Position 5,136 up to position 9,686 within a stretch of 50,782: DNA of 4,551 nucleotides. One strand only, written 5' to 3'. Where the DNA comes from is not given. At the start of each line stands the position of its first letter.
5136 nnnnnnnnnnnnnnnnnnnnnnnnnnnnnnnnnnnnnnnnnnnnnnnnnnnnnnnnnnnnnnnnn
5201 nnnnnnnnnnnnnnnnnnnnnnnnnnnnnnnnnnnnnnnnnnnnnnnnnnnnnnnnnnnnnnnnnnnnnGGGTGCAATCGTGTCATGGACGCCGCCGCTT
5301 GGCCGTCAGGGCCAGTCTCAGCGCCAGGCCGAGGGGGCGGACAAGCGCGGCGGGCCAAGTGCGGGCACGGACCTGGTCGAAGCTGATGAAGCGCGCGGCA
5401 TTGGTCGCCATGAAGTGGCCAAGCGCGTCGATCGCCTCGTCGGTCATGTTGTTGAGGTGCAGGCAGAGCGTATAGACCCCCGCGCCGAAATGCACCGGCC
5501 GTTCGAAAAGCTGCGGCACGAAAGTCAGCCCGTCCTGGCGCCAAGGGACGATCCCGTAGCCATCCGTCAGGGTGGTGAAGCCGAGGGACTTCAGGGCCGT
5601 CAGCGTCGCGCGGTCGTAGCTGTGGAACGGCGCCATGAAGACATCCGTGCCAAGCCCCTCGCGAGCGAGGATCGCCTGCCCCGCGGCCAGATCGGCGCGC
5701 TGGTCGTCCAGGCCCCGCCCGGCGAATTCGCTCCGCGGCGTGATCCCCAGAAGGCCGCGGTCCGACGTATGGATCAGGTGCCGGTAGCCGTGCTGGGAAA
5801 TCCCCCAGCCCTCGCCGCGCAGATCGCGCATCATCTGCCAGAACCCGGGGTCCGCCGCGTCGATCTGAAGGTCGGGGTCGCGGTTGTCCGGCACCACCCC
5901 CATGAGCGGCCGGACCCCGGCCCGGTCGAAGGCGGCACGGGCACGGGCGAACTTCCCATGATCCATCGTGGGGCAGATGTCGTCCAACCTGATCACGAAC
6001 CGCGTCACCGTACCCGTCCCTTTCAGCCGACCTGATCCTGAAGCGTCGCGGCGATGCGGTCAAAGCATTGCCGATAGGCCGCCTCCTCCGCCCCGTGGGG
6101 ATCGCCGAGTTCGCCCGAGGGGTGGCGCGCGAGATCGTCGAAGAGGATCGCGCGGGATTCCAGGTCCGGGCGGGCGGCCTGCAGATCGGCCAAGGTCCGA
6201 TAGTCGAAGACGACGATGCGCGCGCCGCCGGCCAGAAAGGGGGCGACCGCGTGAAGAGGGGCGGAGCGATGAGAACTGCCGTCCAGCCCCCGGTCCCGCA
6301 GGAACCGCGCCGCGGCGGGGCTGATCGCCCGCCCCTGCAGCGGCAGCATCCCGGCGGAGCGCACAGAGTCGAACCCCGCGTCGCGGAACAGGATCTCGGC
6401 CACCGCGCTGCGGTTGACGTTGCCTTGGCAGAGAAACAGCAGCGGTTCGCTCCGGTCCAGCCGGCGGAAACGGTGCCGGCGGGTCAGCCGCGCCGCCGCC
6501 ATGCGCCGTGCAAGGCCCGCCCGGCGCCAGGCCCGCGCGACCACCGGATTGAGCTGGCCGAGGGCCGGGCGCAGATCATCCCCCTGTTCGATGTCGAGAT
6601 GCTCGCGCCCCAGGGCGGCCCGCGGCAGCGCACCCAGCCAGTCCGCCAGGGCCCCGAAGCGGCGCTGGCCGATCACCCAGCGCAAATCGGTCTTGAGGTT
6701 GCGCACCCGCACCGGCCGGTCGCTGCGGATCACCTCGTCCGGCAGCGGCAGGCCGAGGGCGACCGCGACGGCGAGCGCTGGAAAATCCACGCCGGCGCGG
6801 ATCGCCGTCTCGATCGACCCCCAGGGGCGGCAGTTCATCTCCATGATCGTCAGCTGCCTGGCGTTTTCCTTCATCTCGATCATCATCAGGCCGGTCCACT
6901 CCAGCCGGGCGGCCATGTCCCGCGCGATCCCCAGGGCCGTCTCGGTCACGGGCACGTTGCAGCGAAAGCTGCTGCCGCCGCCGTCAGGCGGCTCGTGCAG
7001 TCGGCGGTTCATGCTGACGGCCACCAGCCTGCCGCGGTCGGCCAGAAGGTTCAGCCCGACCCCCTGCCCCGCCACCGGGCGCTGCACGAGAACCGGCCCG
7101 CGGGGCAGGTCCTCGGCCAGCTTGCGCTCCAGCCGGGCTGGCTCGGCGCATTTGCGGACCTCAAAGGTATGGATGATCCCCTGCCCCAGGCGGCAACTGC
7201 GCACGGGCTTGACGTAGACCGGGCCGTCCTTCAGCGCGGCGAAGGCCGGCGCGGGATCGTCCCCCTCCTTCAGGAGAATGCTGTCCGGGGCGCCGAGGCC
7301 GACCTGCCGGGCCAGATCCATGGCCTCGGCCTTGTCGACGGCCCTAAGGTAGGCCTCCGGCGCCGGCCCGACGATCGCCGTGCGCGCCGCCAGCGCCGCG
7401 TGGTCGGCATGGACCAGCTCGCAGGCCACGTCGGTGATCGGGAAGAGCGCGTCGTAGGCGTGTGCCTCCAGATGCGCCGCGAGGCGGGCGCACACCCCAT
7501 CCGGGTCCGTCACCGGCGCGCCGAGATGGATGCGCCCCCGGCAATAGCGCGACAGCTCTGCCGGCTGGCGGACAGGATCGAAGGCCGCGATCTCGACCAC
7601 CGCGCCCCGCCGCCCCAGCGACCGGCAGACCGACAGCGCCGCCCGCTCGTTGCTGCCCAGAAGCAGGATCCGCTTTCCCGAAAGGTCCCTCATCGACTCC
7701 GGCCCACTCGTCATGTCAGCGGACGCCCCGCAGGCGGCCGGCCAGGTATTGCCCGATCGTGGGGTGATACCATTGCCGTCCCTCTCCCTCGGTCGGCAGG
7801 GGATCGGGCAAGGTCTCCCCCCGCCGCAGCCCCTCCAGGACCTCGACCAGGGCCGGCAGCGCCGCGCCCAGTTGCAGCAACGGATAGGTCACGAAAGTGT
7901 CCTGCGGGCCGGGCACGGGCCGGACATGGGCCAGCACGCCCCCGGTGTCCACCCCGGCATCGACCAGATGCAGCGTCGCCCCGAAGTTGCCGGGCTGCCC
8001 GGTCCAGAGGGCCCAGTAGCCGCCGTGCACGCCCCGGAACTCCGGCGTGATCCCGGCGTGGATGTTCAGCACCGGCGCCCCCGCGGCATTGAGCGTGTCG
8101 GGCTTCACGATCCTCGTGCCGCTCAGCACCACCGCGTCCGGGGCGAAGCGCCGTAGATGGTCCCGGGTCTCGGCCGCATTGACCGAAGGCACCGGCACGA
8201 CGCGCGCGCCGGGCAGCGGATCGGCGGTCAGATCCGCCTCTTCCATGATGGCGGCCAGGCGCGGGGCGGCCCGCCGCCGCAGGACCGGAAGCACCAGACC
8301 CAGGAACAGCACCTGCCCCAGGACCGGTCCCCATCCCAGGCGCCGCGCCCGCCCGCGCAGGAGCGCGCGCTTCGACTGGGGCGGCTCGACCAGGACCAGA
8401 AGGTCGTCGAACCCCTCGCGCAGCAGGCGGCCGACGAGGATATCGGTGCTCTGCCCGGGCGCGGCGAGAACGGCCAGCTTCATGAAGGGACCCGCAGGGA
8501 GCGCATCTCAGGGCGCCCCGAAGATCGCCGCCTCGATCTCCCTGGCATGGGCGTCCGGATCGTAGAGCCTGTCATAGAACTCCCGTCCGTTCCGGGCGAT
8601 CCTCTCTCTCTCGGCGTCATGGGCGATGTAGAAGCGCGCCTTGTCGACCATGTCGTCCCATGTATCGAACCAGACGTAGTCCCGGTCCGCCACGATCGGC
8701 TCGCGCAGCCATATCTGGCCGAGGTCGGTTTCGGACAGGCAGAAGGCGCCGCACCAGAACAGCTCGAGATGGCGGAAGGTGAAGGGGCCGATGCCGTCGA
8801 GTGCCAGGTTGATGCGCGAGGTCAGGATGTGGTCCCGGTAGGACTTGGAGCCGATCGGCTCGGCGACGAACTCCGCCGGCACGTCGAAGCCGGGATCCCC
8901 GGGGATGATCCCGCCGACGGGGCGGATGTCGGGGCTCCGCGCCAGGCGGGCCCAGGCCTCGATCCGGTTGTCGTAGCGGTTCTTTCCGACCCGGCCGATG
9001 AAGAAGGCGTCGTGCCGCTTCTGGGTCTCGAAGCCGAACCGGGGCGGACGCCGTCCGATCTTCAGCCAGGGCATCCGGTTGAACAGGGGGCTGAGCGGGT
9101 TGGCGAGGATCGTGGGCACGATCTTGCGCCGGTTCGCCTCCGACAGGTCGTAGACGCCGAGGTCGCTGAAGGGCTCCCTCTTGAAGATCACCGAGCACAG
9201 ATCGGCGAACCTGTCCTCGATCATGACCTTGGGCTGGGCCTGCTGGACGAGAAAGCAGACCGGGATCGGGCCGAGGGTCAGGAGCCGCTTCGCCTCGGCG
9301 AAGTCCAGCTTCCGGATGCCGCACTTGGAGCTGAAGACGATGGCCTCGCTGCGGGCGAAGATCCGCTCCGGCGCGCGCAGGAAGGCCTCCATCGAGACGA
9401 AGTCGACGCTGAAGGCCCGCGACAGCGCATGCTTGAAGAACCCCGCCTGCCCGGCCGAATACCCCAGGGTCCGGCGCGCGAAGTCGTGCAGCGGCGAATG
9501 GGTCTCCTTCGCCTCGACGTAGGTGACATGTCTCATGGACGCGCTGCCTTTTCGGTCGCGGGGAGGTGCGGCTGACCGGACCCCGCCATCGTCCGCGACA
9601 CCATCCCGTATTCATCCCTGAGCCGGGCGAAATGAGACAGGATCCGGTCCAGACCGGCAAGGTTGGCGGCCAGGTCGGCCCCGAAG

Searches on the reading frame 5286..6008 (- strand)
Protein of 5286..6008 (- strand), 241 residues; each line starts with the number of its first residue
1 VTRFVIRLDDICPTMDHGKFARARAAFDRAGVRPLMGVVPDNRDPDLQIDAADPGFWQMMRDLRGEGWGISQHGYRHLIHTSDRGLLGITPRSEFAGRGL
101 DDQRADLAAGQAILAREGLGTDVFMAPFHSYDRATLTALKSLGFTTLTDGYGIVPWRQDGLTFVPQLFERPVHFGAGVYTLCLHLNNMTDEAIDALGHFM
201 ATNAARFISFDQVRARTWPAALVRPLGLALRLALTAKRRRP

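Call 19: search_protein_families(library=pfam, proteins=[window:5286-6008:-], max_evalue=0.001)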
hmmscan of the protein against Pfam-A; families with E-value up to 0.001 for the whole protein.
window:5286-6008:- (241 aa): 1 family
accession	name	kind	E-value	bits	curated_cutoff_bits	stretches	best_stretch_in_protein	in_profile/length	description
PF10096.14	DUF2334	-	2e-38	132.5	26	1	3-196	1-199/203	Uncharacterized protein conserved in bacteria (DUF2334)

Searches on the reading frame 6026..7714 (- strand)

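Call 19: search_protein_families(library=pfam, proteins=[window:6026-7714:-], max_evalue=0.001)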
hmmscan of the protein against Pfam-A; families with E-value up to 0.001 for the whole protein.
window:6026-7714:- (563 aa): 2 families
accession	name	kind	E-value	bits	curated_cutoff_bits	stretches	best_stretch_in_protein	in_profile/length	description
PF15632.11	ATPgrasp_Ter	-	1.4e-12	47.9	29.1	1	208-341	5-129/131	ATP-grasp in the biosynthetic pathway with Ter operon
PF01451.26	LMWPc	-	1.1e-09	39.1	23.2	1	426-559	2-141/144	Low molecular weight phosphotyrosine protein phosphatase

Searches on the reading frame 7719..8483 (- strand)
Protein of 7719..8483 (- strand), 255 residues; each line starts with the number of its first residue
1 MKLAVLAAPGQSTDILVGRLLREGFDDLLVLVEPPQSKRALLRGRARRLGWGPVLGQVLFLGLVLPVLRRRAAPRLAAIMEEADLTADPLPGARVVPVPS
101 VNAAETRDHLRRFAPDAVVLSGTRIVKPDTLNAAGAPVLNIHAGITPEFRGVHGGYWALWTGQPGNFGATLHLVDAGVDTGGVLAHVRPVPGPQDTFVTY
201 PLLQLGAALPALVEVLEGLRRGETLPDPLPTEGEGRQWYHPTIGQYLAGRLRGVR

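Call 19: search_protein_families(library=pfam, proteins=[window:7719-8483:-], max_evalue=0.001)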
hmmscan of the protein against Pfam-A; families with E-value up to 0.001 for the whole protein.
window:7719-8483:- (255 aa): 1 family
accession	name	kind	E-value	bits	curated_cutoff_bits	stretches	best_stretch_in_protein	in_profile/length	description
PF00551.24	Formyl_trans_N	-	1.9e-13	51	26.1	1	103-190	68-155/181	Formyl transferase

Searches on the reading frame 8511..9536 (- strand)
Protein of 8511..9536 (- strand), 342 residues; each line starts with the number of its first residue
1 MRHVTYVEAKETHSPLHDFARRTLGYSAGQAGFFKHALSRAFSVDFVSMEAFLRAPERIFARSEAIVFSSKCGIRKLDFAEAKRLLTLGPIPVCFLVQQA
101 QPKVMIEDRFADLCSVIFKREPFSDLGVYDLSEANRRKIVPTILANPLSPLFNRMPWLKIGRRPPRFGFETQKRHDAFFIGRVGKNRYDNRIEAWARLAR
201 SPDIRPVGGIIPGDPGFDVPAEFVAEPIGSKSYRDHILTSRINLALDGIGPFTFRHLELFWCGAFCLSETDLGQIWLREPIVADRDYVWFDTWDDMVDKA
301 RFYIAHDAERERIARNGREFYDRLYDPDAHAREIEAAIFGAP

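Call 19: search_protein_families(library=pfam, proteins=[window:8511-9536:-], max_evalue=0.001)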
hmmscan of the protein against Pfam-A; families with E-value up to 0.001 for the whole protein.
window:8511-9536:- (342 aa): 1 family
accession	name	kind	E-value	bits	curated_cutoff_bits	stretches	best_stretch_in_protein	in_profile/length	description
PF13524.12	Glyco_trans_1_2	-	4.9e-11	43.2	25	1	226-335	33-143/144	Glycosyl transferase-like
